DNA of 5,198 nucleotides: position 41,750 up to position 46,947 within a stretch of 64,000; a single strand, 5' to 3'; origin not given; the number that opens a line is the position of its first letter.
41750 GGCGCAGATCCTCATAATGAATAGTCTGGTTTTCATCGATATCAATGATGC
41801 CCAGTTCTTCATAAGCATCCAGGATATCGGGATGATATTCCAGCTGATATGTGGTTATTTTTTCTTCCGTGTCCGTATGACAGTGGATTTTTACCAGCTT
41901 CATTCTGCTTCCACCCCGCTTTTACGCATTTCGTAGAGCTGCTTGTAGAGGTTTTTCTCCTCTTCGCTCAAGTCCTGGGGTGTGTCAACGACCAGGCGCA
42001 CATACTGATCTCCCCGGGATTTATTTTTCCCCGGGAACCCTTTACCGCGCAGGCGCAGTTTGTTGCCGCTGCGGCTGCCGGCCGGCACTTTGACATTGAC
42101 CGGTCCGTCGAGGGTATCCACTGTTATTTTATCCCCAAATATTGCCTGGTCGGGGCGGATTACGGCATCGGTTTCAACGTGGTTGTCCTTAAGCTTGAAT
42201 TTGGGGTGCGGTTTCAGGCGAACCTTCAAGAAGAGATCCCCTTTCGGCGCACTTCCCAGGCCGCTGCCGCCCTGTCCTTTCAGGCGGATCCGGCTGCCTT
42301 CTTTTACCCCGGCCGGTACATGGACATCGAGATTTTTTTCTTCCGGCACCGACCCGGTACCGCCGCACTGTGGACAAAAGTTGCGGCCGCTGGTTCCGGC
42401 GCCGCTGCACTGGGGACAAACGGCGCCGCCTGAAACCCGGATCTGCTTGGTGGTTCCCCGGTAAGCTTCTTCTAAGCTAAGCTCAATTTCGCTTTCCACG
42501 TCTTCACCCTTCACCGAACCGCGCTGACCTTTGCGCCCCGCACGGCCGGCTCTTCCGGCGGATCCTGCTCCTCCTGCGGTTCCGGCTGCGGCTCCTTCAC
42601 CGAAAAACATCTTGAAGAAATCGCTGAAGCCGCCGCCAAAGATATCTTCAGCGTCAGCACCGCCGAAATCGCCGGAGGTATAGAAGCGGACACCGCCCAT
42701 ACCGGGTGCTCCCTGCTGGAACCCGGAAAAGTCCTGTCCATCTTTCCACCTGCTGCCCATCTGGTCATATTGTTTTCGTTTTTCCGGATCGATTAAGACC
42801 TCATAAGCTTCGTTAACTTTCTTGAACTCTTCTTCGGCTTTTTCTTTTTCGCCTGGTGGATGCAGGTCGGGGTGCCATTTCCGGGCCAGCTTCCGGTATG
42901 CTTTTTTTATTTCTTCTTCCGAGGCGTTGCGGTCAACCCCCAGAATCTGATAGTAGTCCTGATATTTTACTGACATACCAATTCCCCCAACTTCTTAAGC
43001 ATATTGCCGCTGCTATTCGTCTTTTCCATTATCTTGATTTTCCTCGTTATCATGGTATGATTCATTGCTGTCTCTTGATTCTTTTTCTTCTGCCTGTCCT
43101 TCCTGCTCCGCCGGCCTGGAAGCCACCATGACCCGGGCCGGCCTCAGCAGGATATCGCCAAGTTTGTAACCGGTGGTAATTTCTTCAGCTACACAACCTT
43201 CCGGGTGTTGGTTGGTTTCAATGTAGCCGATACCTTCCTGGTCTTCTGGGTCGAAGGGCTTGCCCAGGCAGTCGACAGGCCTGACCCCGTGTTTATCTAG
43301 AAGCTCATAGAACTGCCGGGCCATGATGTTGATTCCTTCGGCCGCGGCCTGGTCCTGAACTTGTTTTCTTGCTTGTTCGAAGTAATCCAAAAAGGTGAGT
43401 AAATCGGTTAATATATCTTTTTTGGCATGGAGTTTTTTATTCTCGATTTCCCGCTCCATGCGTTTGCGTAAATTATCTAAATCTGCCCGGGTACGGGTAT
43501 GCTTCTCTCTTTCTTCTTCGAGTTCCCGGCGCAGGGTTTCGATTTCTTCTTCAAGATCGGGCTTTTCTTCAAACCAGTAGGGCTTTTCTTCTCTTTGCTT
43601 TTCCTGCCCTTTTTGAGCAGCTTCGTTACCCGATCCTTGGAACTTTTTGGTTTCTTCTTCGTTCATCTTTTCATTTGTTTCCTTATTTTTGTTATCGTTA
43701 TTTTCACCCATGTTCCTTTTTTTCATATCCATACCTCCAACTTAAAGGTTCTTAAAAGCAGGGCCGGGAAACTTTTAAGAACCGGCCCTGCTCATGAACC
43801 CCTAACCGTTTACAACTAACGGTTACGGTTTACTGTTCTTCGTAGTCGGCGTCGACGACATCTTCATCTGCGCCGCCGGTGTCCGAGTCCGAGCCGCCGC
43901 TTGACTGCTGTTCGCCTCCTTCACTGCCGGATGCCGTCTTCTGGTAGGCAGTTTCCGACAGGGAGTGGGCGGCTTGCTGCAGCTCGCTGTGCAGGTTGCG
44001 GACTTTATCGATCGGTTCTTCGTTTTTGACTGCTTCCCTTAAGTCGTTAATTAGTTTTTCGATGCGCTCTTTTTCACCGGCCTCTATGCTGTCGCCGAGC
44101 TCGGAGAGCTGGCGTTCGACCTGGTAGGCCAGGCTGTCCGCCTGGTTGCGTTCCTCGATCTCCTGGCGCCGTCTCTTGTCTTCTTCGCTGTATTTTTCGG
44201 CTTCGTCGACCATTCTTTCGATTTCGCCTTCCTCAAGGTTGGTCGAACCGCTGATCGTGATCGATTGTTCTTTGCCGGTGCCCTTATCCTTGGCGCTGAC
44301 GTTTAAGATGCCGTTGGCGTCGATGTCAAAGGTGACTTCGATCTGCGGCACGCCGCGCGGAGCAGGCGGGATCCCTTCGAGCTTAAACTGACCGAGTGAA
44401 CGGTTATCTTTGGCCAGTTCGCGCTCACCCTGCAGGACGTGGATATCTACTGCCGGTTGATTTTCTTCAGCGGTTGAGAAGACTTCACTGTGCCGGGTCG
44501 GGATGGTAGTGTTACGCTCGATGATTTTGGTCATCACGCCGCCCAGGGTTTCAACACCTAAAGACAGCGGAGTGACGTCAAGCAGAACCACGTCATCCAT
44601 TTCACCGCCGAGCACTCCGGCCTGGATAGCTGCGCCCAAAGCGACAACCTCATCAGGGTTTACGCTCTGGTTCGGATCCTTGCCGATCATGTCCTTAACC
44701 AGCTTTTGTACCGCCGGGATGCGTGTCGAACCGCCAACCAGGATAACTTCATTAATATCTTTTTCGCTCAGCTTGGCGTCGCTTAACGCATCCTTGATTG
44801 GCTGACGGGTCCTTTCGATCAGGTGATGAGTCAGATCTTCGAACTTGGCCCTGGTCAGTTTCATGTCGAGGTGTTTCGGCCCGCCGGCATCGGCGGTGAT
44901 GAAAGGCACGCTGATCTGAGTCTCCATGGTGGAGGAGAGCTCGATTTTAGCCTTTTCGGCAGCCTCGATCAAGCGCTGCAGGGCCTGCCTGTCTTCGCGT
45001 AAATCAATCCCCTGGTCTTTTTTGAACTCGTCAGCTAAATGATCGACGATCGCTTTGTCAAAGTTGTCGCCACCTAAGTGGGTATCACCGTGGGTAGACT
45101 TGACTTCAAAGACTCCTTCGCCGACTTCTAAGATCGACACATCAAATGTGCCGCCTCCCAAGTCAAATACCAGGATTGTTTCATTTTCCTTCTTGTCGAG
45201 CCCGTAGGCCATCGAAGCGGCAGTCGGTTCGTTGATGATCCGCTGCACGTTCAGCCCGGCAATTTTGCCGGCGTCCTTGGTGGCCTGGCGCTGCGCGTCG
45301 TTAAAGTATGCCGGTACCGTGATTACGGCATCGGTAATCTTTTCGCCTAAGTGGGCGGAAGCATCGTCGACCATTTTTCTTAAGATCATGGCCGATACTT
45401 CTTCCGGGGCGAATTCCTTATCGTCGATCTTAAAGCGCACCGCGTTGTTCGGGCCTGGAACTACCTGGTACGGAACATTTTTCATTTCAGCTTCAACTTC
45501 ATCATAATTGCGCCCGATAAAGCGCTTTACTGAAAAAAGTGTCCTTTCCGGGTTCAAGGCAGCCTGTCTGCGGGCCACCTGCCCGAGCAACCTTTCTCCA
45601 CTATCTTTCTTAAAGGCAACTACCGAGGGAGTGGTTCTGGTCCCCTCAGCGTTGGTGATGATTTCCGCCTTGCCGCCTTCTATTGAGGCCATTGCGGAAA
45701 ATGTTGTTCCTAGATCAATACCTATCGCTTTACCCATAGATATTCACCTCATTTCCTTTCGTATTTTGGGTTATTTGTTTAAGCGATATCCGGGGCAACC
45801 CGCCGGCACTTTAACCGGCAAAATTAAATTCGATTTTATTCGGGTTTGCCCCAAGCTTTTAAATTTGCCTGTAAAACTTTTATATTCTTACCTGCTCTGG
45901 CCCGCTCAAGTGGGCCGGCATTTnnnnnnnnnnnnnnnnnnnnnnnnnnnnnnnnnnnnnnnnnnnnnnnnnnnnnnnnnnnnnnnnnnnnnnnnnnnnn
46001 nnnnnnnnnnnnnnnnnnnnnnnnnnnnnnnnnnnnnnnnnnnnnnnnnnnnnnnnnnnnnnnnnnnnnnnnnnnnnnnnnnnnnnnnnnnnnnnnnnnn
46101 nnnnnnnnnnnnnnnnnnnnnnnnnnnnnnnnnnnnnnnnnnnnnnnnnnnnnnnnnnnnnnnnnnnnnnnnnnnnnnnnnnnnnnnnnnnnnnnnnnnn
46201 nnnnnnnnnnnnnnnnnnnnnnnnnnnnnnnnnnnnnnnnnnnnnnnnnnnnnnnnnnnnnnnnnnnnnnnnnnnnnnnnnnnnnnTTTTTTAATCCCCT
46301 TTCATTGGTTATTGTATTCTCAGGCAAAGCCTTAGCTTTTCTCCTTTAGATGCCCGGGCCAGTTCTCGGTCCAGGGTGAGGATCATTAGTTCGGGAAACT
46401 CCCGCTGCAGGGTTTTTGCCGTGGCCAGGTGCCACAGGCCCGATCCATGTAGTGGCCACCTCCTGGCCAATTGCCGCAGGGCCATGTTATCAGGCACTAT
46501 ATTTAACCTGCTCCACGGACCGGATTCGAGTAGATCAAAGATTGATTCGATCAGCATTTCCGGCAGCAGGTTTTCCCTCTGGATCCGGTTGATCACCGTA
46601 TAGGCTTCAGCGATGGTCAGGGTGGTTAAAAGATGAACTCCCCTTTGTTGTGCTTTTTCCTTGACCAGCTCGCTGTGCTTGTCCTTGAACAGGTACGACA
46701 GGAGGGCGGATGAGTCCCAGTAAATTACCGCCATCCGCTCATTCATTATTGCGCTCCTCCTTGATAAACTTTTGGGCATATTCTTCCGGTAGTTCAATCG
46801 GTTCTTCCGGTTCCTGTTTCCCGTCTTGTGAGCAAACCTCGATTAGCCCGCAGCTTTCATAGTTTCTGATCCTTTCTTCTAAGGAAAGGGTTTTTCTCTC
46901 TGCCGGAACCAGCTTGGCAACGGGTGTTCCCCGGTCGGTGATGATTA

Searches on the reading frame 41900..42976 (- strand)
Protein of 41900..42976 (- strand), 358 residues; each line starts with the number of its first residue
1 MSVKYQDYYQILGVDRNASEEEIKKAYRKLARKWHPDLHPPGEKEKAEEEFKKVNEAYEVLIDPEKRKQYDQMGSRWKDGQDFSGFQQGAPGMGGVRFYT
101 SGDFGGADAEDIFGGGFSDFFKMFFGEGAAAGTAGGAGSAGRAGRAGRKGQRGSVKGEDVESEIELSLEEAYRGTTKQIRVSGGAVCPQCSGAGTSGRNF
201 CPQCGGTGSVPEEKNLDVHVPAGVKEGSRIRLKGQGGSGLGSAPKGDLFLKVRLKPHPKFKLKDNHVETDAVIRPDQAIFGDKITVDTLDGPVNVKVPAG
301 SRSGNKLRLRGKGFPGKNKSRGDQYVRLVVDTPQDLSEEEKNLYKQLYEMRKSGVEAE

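Call 9: search_protein_families(library=pfam, proteins=[window:41900-42976:-], max_evalue=0.001)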
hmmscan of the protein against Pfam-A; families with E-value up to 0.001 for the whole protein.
window:41900-42976:- (358 aa): 2 families
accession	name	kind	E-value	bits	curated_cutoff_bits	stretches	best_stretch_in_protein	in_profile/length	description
PF01556.23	DnaJ_C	-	8.2e-44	149.7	26.6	1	160-333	1-152/152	DnaJ C terminal domain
PF00226.36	DnaJ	-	2.3e-28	98.5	27.8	1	7-71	1-63/63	DnaJ domain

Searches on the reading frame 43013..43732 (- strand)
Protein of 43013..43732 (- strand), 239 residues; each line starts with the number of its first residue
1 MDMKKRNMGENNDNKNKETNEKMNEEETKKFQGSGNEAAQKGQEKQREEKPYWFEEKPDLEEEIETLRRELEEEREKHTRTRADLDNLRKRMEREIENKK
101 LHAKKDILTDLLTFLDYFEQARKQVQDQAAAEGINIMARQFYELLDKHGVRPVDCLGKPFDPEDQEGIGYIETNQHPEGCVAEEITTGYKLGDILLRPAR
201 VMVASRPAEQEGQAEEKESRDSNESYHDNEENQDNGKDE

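Call 9: search_protein_families(library=pfam, proteins=[window:43013-43732:-], max_evalue=0.001)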
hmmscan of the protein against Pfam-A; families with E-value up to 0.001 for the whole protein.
window:43013-43732:- (239 aa): 1 family
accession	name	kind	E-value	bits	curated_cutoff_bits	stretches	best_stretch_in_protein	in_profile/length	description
PF01025.24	GrpE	-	1.4e-37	129.3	25.8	1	55-204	11-164/165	GrpE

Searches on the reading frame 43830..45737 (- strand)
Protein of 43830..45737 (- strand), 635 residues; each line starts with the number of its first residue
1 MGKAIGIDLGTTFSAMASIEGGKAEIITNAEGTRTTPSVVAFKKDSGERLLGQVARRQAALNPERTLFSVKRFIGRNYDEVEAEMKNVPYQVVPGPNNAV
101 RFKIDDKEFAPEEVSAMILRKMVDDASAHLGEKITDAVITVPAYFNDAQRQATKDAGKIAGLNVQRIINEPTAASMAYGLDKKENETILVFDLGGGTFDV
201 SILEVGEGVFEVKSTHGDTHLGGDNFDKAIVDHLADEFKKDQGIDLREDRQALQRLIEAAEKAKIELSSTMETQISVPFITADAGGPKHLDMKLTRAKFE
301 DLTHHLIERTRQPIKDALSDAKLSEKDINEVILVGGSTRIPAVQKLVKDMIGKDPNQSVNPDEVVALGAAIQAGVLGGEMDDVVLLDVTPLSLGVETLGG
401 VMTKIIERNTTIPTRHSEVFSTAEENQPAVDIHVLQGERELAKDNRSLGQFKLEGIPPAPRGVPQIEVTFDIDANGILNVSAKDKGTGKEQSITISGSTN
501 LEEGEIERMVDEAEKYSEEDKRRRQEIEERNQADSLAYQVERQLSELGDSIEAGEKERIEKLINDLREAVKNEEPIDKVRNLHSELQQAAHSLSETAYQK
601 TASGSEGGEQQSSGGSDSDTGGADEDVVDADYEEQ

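Call 9: search_protein_families(library=pfam, proteins=[window:43830-45737:-], max_evalue=0.001)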
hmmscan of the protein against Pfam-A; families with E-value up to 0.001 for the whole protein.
window:43830-45737:- (635 aa): 4 families
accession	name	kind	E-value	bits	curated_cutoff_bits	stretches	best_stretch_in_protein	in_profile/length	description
PF00012.26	HSP70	-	8.2e-262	870.2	20.6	1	4-599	1-599/599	Hsp70 protein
PF06723.19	MreB_Mbl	-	8.6e-19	68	27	1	114-371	73-317/327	MreB/Mbl protein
PF21523.3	ParM_N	-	0.00019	22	27.4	1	184-265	3-88/159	Plasmid segregation protein ParM, C-terminal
PF02782.22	FGGY_C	-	0.00098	19.4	27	0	322-375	144-196/198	FGGY family of carbohydrate kinases, C-terminal domain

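Call 53: list_cluster_members(proteins=[window:43830-45737:-, window:38986-41610:-, window:60129-61136:+, window:59359-60024:+, L001:10792-13224:+])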
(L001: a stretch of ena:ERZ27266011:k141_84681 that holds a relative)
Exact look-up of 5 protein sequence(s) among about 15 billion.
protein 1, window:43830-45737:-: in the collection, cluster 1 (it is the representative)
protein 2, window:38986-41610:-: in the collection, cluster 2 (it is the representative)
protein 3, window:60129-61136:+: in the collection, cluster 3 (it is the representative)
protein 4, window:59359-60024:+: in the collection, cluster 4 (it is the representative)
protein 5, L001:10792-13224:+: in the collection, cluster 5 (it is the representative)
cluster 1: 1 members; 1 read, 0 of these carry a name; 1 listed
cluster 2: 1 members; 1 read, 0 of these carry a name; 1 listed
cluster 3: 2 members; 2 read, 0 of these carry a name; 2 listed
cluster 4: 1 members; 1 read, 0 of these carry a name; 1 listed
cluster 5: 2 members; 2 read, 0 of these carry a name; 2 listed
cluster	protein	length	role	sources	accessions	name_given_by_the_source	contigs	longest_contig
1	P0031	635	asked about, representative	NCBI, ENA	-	-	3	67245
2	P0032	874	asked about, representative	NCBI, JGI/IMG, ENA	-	-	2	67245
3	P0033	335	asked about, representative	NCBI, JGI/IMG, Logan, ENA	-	-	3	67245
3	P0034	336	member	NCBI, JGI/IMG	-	-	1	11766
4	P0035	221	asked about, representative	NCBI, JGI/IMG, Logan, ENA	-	-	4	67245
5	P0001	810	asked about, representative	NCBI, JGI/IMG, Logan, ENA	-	-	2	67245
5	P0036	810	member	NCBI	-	-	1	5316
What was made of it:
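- Tried and rejected: Cluster look-up for names or organism: no names (call 53).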

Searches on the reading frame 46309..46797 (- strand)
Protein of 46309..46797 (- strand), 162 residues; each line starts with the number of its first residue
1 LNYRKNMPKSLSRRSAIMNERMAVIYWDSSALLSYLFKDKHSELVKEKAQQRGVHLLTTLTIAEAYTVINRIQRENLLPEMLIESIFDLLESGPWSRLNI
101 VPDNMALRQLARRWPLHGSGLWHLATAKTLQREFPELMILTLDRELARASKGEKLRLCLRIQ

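Call 9: search_protein_families(library=pfam, proteins=[window:46309-46797:-], max_evalue=0.001)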
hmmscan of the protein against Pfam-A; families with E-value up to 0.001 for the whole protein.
window:46309-46797:- (162 aa): 1 family
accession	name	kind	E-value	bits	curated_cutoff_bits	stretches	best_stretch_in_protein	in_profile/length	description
PF01850.27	PIN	-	1.3e-05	26.2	23.6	1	25-150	1-118/120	PIN domain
